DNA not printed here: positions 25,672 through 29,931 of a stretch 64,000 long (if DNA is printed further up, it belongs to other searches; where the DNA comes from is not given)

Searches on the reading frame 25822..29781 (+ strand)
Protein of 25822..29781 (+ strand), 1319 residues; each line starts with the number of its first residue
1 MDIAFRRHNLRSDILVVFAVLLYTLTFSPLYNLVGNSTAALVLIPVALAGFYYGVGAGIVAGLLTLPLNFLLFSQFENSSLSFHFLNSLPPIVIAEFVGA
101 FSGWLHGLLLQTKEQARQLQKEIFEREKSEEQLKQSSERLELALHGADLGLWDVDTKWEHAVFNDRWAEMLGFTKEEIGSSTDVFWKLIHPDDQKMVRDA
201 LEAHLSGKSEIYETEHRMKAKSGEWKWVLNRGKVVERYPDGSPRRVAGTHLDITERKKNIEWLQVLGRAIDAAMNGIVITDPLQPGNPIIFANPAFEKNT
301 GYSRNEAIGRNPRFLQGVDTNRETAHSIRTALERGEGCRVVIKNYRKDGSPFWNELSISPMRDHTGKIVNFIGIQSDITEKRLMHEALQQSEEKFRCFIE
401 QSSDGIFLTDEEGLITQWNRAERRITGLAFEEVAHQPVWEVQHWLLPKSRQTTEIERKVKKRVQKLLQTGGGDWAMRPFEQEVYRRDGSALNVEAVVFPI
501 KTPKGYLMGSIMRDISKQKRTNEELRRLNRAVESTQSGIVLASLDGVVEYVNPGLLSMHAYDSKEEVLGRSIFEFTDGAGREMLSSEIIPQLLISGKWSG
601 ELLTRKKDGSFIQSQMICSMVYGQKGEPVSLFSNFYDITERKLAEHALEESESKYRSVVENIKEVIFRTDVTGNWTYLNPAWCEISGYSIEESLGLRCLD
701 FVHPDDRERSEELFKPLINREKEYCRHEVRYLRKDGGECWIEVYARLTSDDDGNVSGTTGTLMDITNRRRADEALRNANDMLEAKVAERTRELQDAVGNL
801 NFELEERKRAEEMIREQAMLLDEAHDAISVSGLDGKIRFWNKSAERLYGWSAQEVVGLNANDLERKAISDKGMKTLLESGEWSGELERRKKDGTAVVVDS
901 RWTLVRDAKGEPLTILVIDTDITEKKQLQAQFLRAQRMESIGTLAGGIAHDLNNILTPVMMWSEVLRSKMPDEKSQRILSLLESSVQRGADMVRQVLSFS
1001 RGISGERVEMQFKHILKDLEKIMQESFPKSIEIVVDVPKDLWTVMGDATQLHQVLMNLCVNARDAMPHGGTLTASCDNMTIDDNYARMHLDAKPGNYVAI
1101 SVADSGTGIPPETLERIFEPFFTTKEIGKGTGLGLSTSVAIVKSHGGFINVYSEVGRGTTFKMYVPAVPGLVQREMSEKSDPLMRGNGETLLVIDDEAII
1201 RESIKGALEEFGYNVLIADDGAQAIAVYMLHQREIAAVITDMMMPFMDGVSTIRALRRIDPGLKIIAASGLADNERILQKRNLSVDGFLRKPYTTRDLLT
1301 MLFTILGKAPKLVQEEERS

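Call 8: search_protein_families(library=pfam, proteins=[window:25822-29781:+], max_evalue=0.001)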
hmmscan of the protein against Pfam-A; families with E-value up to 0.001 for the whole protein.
window:25822-29781:+ (1319 aa): 9 families
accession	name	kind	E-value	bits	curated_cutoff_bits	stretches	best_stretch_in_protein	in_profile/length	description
PF13426.13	PAS_9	-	1.3e-83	276.4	27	6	276-380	3-103/103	PAS domain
PF00989.32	PAS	-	1.7e-71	237.9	22.6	5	654-765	2-113/113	PAS fold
PF08447.18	PAS_3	-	9.4e-65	215.4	25.6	4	163-250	4-89/89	PAS fold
PF08448.16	PAS_4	-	7.3e-50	168.3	23.1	3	660-770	2-110/110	PAS fold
PF13188.13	PAS_8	-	2.5e-35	119.6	21.8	2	654-712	2-59/65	PAS domain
PF02518.31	HATPase_c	-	1.3e-24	87.2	26.4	1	1046-1167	1-109/111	Histidine kinase-, DNA gyrase B-, and HSP90-like ATPase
PF00072.30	Response_reg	-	3.6e-20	72.6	30.2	1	1192-1302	2-110/111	Response regulator receiver domain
PF00512.31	HisKA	-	3.7e-09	36.9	26.9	1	942-1002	3-63/66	His Kinase A (phospho-acceptor) domain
PF12860.13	PAS_7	-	1.1e-06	29.2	27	0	399-499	1-96/115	PAS fold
